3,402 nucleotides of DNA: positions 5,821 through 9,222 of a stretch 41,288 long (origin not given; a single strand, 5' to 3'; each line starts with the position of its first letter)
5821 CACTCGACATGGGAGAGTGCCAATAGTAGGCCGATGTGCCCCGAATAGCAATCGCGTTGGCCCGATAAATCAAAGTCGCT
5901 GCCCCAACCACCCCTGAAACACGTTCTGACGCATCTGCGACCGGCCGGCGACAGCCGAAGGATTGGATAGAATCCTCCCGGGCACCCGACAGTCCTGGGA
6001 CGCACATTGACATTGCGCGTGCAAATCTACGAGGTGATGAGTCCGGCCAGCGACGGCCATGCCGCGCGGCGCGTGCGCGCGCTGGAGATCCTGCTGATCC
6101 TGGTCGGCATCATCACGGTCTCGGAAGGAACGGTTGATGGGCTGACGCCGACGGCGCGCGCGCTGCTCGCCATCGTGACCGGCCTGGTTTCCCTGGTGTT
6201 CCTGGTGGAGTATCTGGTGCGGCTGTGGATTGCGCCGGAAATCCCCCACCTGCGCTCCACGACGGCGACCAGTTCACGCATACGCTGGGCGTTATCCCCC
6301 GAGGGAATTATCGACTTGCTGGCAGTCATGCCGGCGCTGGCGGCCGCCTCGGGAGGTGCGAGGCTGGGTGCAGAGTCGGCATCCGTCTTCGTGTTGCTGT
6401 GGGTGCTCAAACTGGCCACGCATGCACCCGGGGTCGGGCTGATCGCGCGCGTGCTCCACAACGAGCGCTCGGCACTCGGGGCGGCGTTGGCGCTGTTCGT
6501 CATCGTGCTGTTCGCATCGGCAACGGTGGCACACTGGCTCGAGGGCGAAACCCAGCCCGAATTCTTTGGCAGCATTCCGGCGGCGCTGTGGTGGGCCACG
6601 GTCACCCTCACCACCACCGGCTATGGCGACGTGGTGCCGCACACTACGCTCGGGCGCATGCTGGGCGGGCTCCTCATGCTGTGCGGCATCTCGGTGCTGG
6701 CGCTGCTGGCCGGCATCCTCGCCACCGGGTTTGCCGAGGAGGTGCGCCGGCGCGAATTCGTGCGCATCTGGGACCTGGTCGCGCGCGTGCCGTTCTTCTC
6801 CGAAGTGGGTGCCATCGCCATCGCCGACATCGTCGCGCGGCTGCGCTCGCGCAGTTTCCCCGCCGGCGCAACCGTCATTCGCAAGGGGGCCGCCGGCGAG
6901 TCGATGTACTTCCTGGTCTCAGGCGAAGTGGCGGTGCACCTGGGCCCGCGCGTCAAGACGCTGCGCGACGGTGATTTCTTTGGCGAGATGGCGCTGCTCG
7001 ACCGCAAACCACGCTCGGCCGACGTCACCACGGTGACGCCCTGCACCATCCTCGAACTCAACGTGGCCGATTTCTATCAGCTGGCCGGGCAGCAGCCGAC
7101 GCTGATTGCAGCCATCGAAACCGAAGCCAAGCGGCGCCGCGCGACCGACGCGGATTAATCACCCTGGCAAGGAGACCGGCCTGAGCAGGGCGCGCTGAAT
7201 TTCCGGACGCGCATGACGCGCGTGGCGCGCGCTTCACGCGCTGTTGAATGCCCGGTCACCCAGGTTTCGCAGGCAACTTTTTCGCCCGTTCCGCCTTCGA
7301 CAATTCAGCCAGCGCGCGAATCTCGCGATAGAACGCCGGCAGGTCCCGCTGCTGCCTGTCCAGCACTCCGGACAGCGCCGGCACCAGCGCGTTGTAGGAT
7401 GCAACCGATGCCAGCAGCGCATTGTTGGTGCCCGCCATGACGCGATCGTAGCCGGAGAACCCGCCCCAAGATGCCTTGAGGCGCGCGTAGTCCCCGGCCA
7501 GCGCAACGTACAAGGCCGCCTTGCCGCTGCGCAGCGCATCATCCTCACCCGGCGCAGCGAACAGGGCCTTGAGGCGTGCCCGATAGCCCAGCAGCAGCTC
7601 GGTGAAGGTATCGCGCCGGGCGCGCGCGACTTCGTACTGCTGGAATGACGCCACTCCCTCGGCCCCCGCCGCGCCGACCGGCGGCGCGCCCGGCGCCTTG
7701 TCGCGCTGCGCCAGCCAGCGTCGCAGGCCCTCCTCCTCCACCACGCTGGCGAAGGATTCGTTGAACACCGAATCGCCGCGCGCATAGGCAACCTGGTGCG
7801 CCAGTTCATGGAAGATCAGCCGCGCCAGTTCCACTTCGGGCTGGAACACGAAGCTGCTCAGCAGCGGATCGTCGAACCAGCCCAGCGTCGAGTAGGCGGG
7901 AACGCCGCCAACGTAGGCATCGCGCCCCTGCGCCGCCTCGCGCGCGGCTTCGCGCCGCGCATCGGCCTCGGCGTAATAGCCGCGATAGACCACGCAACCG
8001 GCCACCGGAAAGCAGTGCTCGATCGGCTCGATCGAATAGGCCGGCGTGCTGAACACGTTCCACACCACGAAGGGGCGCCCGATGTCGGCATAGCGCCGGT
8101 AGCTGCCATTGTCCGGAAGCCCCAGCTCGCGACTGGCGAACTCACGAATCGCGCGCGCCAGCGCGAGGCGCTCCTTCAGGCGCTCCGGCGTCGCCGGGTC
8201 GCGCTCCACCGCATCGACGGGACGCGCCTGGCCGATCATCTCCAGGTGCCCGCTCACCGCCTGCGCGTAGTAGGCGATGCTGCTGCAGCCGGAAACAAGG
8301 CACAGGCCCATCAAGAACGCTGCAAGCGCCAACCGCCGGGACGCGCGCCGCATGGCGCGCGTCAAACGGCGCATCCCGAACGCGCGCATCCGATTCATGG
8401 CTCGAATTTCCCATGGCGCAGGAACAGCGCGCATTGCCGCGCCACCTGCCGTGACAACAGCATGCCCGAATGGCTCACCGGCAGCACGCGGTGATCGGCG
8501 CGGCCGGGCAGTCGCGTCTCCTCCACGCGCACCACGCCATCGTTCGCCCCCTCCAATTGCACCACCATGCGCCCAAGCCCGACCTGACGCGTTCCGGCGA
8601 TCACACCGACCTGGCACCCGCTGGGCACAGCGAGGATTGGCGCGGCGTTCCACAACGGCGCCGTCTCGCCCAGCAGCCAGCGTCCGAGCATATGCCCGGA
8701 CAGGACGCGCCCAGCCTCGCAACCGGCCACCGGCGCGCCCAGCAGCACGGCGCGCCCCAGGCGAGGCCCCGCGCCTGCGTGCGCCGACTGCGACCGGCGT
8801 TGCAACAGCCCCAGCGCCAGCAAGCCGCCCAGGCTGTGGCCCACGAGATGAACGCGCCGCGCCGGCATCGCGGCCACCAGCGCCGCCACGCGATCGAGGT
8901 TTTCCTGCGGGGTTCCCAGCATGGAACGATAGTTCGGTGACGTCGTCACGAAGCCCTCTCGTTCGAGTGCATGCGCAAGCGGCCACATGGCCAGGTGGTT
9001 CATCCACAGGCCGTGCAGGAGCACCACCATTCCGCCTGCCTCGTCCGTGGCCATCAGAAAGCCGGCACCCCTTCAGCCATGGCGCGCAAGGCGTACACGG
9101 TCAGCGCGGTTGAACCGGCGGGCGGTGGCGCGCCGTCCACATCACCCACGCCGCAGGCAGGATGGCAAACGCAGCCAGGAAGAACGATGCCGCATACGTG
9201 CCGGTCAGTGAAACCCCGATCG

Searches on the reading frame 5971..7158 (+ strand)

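Call 73: search_protein_families(library=pfam, proteins=[window:5971-7158:+], max_evalue=0.00001)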
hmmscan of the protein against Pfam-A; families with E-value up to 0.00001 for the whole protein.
window:5971-7158:+ (395 aa): 3 families
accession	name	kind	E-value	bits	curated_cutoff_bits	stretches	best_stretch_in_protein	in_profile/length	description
PF00520.37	Ion_trans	-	1.2e-23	84.1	25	1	40-261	9-240/241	Ion transport protein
PF00027.35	cNMP_binding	-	3.7e-21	75.3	27.5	1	294-372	2-86/89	Cyclic nucleotide-binding domain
PF07885.22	Ion_trans_2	-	3.3e-15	56.2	22.5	1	176-252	2-75/79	Ion channel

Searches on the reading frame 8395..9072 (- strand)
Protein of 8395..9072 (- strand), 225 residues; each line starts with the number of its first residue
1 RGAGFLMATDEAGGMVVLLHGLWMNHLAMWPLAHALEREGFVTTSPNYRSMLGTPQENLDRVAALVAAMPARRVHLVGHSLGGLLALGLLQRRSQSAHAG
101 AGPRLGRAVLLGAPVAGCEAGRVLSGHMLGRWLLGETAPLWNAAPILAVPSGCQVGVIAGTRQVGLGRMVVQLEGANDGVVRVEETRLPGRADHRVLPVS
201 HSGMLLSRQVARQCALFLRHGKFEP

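Call 73: search_protein_families(library=pfam, proteins=[window:8395-9072:-], max_evalue=0.00001)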
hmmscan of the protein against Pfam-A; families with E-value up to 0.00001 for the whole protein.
window:8395-9072:- (225 aa): 2 families
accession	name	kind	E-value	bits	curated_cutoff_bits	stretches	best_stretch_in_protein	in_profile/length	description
PF12697.13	Abhydrolase_6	-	1.2e-08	36.3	26.3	1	16-144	1-123/217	Alpha/beta hydrolase family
PF00561.26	Abhydrolase_1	-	8.1e-07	29.4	25.8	1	16-95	3-92/245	alpha/beta hydrolase fold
